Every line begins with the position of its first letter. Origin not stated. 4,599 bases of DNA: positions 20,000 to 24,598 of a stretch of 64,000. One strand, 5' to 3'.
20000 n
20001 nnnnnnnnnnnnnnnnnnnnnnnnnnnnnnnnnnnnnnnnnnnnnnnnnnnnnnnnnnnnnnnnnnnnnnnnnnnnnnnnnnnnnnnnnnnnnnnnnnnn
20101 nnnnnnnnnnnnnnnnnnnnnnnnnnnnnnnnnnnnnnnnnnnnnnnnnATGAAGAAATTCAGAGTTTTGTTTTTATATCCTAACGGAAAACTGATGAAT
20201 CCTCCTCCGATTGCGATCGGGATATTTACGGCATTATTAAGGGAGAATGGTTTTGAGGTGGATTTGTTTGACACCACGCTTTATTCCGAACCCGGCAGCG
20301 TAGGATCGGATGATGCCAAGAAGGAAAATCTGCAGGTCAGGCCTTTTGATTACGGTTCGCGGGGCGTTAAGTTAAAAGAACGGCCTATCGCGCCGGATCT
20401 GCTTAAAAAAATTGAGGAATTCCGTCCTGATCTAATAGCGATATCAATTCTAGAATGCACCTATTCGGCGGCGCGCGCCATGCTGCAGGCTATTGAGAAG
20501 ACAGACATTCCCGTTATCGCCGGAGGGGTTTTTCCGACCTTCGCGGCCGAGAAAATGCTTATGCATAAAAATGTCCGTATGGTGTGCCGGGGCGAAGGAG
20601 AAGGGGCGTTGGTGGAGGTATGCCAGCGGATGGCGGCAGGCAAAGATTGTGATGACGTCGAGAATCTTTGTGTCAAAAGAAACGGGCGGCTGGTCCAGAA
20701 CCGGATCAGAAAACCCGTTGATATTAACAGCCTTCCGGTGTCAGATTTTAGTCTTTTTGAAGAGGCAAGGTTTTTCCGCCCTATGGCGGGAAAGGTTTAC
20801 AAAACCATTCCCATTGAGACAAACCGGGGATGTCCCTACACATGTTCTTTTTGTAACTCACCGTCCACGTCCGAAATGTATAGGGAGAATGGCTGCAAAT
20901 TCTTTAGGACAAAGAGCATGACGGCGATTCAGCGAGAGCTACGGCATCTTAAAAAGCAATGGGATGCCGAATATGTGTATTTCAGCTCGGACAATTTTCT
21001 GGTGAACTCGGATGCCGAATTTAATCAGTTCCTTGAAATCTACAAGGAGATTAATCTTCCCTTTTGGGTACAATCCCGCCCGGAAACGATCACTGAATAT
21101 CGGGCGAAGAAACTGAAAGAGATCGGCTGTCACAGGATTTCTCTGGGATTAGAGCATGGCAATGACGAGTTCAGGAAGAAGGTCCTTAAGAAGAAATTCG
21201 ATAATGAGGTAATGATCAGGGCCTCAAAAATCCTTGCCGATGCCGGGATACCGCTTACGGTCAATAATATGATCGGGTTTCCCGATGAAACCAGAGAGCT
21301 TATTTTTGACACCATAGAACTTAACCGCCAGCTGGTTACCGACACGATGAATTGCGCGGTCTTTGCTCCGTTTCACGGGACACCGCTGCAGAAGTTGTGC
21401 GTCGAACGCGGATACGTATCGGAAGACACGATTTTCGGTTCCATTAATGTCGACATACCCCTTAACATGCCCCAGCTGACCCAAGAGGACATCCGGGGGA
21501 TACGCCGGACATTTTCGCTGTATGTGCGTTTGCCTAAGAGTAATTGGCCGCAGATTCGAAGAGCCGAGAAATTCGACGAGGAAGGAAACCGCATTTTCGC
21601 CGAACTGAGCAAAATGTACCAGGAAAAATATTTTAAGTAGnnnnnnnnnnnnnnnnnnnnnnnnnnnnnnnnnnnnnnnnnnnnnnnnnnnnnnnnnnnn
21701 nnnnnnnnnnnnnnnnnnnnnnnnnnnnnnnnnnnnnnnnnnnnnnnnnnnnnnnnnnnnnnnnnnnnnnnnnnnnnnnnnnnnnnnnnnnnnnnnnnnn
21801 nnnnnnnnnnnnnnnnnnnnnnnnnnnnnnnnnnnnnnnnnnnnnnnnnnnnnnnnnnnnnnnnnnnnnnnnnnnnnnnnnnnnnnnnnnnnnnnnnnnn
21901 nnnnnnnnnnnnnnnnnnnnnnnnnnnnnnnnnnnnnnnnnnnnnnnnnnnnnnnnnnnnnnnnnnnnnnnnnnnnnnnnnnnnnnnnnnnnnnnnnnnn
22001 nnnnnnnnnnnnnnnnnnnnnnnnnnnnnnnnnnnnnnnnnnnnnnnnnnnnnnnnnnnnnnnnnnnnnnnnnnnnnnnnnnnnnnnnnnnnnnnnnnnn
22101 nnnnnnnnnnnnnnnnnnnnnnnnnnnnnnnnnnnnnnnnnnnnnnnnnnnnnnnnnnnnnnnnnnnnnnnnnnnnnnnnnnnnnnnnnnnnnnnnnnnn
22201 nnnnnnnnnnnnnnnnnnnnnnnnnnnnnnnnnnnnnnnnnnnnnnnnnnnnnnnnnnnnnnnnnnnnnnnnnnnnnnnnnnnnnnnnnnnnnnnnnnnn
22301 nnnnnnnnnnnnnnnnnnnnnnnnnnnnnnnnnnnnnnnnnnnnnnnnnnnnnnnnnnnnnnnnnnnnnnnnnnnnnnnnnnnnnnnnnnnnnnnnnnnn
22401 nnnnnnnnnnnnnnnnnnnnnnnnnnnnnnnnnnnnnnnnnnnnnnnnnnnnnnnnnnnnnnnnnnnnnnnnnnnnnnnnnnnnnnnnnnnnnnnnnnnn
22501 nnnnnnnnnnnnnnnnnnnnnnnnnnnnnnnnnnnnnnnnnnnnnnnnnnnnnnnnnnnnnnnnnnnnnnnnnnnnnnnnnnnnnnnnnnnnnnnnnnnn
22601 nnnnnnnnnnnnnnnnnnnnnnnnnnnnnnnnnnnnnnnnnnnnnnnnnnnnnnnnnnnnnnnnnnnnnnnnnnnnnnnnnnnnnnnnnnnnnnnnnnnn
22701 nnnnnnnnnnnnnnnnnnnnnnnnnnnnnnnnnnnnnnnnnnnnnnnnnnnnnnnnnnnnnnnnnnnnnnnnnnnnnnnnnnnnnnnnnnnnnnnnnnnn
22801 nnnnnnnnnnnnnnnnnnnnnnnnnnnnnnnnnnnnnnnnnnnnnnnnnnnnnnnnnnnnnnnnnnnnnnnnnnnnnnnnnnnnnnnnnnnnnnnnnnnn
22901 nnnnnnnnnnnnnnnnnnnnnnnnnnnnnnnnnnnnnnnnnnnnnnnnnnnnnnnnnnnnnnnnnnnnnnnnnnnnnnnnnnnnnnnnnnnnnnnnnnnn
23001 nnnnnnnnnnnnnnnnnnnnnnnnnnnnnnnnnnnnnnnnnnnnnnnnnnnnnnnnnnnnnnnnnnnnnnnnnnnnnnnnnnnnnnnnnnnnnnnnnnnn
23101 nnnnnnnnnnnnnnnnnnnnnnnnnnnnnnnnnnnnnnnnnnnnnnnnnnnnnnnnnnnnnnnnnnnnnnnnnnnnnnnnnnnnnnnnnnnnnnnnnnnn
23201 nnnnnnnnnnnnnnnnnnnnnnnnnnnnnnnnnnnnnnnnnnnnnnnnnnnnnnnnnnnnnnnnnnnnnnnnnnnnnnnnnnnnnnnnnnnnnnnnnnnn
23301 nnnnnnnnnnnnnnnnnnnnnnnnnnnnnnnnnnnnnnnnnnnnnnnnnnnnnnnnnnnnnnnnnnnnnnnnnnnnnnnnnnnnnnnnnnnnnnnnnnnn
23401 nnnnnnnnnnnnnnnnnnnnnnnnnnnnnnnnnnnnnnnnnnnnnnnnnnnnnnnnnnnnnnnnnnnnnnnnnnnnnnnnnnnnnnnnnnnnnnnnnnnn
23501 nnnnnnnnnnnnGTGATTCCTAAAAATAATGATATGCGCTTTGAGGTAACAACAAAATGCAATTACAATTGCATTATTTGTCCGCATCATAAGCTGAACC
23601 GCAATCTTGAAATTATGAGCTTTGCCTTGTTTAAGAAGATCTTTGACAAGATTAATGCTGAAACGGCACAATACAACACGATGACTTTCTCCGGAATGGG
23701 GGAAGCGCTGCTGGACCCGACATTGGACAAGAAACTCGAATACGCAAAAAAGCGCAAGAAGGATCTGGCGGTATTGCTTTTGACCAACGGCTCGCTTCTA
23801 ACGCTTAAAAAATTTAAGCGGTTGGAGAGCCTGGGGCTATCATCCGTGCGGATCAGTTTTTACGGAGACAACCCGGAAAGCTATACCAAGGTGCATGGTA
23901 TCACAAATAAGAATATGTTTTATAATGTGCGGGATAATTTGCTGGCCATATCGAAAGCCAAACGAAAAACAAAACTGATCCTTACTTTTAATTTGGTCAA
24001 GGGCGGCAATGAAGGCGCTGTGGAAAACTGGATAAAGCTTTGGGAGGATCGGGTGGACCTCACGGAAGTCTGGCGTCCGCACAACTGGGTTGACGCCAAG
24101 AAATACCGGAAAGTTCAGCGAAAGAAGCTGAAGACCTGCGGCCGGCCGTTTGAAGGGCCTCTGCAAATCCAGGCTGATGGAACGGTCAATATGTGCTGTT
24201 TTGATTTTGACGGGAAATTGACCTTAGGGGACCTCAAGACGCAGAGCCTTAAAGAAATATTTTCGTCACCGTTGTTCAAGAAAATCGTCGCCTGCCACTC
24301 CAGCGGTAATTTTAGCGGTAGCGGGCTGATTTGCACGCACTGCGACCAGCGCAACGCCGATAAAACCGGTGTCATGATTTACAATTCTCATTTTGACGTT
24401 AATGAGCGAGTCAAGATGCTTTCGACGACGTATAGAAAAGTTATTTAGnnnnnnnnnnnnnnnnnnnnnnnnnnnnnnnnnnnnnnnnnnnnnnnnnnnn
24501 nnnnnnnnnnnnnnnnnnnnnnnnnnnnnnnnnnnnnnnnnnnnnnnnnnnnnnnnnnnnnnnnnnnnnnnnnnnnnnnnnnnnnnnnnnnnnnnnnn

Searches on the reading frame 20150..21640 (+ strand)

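Call 11: search_protein_families(library=pfam, proteins=[window:20150-21640:+], max_evalue=0.001)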
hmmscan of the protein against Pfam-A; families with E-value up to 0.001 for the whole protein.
window:20150-21640:+ (496 aa): 2 families
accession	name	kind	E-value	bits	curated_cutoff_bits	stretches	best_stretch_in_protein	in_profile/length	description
PF04055.27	Radical_SAM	-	1.9e-24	87.1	29.5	1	223-390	2-164/166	Radical SAM superfamily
PF02310.24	B12-binding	-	9.9e-15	54.9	32.1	1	82-157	41-120/121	B12 binding domain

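Call 52: search_protein_families(library=ncbifam, proteins=[window:20150-21640:+], max_evalue=0.000001)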
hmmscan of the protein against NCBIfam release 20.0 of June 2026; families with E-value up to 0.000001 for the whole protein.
window:20150-21640:+ (496 aa): 19 families
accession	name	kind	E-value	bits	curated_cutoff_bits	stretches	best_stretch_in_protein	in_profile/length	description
TIGR03471.1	HpnJ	equivalog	2.4e-29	102.6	577.6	1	108-472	88-446/472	hopanoid biosynthesis associated radical SAM protein HpnJ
TIGR04013.1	B12_SAM_MJ_1487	hypoth_equivalog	1.5e-26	93.2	251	1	85-416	35-356/382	TIGR04013 family B12-binding domain/radical SAM domain-containing protein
TIGR04479.1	bcpD_PhpK_rSAM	subfamily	1.5e-26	92.9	600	1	146-404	176-418/504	PhpK family radical SAM P-methyltransferase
TIGR02026.1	BchE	equivalog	1.1e-24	87.2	481.35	1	83-428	54-398/497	magnesium-protoporphyrin IX monomethyl ester anaerobic oxidative cyclase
TIGR04072.2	rSAM_ladder_B12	equivalog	8.9e-24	83.9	360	1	82-426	48-381/443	lipid biosynthesis B12-binding/radical SAM protein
NF050148.1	rSAM_ApyD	equivalog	5.7e-23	81.2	750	1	88-395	70-366/645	RiPP biosynthesis radical SAM protein ApyD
NF038361.1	rSAM_Sden_1168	equivalog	1.7e-20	73.1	575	1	96-427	149-483/560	Sden_1168 family B12-binding radical SAM P-methyltransferase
TIGR03975.1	rSAM_ocin_1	subfamily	6.7e-19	67.8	281.85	1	88-388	124-423/606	RiPP maturation radical SAM C-methyltransferase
TIGR04014.1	B12_SAM_MJ_0865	equivalog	2.4e-18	66.2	360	1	75-420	21-361/434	methyl-coenzyme M reductase glutamine C-methyltransferase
NF033070.1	rSAM_AprD4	equivalog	3.9e-17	62.3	500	1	191-448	169-420/456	AprD4 family radical SAM diol-dehydratase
TIGR04385.1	B12_rSAM_cofa1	equivalog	4.2e-16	59.2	450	1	117-393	97-362/438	B12 lower ligand biosynthesis radical SAM protein BzaD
TIGR04367.1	HpnR_B12_rSAM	equivalog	8.4e-16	57.6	650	1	82-412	50-368/490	hopanoid C-3 methylase HpnR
TIGR04295.1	B12_rSAM_oligo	hypoth_equivalog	1e-14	54.1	400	1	108-380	90-347/422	TIGR04295 family B12-binding domain-containing radical SAM protein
TIGR04428.1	B12_rSAM_trp_MT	equivalog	1.1e-12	47.2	500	0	222-391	219-394/558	tryptophan 2-C-methyltransferase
NF033712.0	B12_rSAM_KedN5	subfamily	1.5e-12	46.6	700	1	88-291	58-260/624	KedN5 family methylcobalamin-dependent radical SAM C-methyltransferase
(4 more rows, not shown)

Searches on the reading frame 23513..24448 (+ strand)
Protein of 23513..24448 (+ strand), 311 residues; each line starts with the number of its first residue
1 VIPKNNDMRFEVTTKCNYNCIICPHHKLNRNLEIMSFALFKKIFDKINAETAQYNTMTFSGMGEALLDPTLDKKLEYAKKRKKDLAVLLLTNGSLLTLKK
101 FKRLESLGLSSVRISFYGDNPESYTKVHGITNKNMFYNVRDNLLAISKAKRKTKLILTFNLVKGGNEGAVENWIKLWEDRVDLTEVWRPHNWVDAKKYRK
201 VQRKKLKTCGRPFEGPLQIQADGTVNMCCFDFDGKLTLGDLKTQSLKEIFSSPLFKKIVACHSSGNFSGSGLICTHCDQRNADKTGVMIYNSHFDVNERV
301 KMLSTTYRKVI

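Call 11: search_protein_families(library=pfam, proteins=[window:23513-24448:+], max_evalue=0.001)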
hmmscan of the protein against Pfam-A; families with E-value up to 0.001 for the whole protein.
window:23513-24448:+ (311 aa): 2 families
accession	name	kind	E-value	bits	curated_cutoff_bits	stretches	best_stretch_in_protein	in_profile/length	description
PF04055.27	Radical_SAM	-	2.2e-14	54.4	29.5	1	11-172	2-161/166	Radical SAM superfamily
PF13186.11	SPASM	-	5.8e-11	43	21.5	1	217-278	8-67/67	Iron-sulfur cluster-binding domain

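Call 87: search_protein_families(library=ncbifam, proteins=[window:23513-24448:+], max_evalue=0.001)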
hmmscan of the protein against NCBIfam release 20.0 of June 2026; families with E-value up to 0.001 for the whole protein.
window:23513-24448:+ (311 aa): 35 families (the best 25 are shown)
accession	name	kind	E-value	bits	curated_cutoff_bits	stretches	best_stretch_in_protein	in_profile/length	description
TIGR04317.1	W_rSAM_matur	equivalog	5.8e-23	81.5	380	1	9-154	7-144/349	tungsten cofactor oxidoreductase radical SAM maturase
TIGR04311.1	rSAM_Geo_metal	subfamily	3e-16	59.5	400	1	8-158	5-154/423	radical SAM/SPASM family putative metalloenzyme maturase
TIGR04321.1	spiroSPASM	subfamily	1.1e-15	57.4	250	1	10-179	235-407/510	spiro-SPASM protein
TIGR02668.1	moaA_archaeal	equivalog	4.8e-13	48.8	325.25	1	6-181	10-181/303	GTP 3',8-cyclase MoaA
NF001199.0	PRK00164.2-1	equivalog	2.4e-11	43.3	231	1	7-179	13-177/308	GTP 3',8-cyclase MoaA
NF038283.1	viperin_w_prok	equivalog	8.2e-11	41.6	180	1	10-157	6-156/281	viperin family antiviral radical SAM protein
TIGR03962.1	mycofact_rSAM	equivalog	8.5e-11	41.6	265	1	8-160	14-161/339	mycofactocin radical SAM maturase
TIGR03977.1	rSAM_pair_HxsC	equivalog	8.2e-10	38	267.9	1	6-152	25-168/292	His-Xaa-Ser system radical SAM maturase HxsC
TIGR04546.1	rSAM_ahbC_deAc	equivalog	1.5e-09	37.1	650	1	9-144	42-170/390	12,18-didecarboxysiroheme deacetylase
TIGR02666.1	moaA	equivalog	1.7e-09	37.1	284.05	1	6-179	10-182/336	GTP 3',8-cyclase MoaA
TIGR04055.1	rSAM_NirJ2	equivalog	1.9e-09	37.5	500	1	10-126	4-115/326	putative heme d1 biosynthesis radical SAM protein NirJ2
NF012164.0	AlbA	equivalog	3.9e-09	35.4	850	1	8-101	115-203/442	subtilosin maturase AlbA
TIGR02109.1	PQQ_syn_pqqE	equivalog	1.5e-08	34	381.35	1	8-176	9-168/358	pyrroloquinoline quinone biosynthesis protein PqqE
TIGR04426.1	rSAM_desII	equivalog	2.1e-08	33.4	450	1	35-157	146-265/468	dTDP-4-amino-4,6-dideoxy-D-glucose ammonia-lyase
TIGR04133.1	rSAM_w_lipo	hypoth_equivalog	3e-08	33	425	1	6-120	24-137/350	TIGR04133 family radical SAM/SPASM protein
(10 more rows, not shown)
